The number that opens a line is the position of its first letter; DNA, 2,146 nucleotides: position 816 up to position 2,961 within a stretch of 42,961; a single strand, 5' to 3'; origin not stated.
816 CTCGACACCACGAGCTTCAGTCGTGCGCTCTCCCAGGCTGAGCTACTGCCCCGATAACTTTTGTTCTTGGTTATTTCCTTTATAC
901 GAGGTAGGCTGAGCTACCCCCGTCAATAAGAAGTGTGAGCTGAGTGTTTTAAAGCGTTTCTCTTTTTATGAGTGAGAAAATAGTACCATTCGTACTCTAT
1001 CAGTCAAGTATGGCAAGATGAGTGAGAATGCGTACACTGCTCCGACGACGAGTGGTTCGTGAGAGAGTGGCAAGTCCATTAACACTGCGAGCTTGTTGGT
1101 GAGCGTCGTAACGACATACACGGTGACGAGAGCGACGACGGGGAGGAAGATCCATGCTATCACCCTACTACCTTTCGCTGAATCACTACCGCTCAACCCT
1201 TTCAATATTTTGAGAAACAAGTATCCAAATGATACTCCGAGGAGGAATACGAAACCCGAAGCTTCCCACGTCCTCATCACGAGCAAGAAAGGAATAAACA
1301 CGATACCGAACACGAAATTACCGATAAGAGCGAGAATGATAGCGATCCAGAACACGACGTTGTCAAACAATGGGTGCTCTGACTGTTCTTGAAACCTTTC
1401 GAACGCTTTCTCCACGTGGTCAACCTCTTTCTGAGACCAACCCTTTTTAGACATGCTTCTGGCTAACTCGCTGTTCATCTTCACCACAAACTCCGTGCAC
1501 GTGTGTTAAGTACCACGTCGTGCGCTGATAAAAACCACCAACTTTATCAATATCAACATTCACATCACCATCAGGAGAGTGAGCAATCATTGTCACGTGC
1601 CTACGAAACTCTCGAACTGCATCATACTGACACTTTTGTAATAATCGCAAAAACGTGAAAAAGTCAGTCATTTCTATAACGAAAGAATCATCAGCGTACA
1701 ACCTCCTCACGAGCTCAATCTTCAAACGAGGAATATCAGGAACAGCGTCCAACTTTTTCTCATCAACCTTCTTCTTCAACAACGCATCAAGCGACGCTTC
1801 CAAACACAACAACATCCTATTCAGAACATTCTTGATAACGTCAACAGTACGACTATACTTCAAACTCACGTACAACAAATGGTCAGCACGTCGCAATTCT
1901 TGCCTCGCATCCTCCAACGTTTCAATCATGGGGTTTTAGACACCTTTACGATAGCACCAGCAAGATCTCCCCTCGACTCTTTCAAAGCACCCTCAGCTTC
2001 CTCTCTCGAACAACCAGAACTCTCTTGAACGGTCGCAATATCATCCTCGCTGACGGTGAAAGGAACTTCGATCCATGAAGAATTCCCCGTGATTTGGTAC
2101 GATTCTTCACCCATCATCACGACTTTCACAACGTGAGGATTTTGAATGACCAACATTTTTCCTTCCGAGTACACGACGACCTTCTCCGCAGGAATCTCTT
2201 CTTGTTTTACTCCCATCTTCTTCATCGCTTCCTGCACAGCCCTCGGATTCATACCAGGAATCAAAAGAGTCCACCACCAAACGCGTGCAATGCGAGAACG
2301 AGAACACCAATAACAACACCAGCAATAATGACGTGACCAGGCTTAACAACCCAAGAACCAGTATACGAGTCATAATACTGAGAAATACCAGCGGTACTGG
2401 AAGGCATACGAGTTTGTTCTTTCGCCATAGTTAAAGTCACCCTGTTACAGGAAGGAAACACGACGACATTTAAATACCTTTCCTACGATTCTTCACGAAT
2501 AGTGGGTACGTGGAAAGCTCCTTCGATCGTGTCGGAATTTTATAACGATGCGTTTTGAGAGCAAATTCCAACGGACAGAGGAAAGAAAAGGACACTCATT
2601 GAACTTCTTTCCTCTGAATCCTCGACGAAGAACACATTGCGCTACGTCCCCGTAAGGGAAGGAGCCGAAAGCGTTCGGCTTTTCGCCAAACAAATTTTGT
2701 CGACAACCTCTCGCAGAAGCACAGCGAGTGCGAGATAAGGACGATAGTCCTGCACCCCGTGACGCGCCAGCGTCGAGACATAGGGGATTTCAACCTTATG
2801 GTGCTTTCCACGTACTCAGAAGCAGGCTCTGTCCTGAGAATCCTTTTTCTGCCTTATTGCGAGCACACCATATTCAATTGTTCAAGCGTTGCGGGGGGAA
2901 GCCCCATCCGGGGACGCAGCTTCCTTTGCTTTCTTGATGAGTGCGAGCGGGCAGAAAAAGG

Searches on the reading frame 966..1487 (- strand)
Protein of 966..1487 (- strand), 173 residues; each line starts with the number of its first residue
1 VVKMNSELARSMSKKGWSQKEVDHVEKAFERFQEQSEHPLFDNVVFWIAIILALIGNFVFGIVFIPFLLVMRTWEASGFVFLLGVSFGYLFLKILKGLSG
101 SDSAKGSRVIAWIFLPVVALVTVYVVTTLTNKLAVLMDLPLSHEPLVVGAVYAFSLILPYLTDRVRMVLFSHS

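Call 37: search_protein_families(library=pfam, max_evalue=0.01, proteins=[window:966-1487:-])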
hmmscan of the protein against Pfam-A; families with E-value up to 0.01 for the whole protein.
window:966-1487:- (173 aa): 1 family
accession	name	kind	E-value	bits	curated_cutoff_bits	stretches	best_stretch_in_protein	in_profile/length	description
PF05975.17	EcsB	-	0.00057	19.3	30.7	1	46-153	99-200/383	Bacterial ABC transporter protein EcsB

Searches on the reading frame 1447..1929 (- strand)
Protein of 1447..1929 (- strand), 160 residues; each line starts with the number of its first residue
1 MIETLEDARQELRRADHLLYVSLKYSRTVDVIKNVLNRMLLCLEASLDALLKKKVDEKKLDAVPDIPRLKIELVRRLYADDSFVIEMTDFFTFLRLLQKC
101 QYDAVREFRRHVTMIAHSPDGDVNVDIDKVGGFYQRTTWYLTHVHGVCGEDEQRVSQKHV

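Call 34: find_encoding_contigs(protein=window:1447-1929:-, flank=10000, max_places=6)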
Protein window:1447-1929:- (160 aa): 5 contigs read that carry it; 4 places shown.
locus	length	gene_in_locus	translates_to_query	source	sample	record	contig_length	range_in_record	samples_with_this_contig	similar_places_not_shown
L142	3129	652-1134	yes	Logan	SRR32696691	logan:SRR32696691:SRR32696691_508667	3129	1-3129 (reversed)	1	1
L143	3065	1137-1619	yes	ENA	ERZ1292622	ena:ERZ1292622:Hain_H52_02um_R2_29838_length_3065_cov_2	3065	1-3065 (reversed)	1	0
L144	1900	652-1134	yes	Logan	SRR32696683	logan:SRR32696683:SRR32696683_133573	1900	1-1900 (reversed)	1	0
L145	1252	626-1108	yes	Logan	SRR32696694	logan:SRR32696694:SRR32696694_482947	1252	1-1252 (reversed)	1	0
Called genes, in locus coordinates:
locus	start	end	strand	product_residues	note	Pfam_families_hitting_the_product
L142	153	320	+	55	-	PF03911:Sec61_beta (weak)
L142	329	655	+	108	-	PF01849:NAC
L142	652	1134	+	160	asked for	-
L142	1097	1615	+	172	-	-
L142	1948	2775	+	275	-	PF03372:Exo_endo_phos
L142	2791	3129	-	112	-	?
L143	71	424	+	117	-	-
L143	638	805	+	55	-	PF03911:Sec61_beta (weak)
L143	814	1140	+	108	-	PF01849:NAC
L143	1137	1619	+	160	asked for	-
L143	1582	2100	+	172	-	-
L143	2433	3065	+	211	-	?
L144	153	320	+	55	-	PF03911:Sec61_beta (weak)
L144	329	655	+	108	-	PF01849:NAC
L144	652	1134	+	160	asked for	-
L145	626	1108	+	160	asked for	-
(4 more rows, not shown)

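Call 37: search_protein_families(library=pfam, max_evalue=0.01, proteins=[window:1447-1929:-])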
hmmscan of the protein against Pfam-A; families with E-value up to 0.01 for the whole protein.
window:1447-1929:- (160 aa): 0 families

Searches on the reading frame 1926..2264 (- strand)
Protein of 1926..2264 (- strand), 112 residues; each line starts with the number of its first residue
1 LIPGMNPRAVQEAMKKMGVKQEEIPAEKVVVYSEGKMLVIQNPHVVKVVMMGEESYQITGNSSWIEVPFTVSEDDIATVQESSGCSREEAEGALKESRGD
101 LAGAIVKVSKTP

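Call 37: search_protein_families(library=pfam, max_evalue=0.01, proteins=[window:1926-2264:-])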
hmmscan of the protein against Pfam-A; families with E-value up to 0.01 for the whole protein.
window:1926-2264:- (112 aa): 2 families
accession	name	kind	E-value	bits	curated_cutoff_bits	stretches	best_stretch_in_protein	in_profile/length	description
PF01849.23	NAC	-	4.4e-10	39.8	21.3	1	8-61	2-53/57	NAC domain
PF19026.7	UBA_HYPK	-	3.5e-05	23.6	27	1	70-107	2-39/41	HYPK UBA domain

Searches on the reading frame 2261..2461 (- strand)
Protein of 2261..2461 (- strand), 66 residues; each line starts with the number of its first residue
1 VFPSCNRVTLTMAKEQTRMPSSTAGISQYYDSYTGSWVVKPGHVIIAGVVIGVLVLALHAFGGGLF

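Call 37: search_protein_families(library=pfam, max_evalue=0.01, proteins=[window:2261-2461:-])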
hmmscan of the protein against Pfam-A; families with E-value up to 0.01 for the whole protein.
window:2261-2461:- (66 aa): 1 family
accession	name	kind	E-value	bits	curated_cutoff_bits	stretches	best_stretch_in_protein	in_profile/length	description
PF03911.21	Sec61_beta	-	2e-06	28.1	27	1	22-62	1-41/41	Sec61beta family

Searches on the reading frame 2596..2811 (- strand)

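Call 37: search_protein_families(library=pfam, max_evalue=0.01, proteins=[window:2596-2811:-])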
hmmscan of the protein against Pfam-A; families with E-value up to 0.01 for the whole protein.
window:2596-2811:- (71 aa): 1 family
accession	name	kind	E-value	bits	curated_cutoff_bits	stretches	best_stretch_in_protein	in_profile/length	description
PF01825.27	GPS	-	0.0054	17.7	22.5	1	12-38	13-41/45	GPCR proteolysis site, GPS, motif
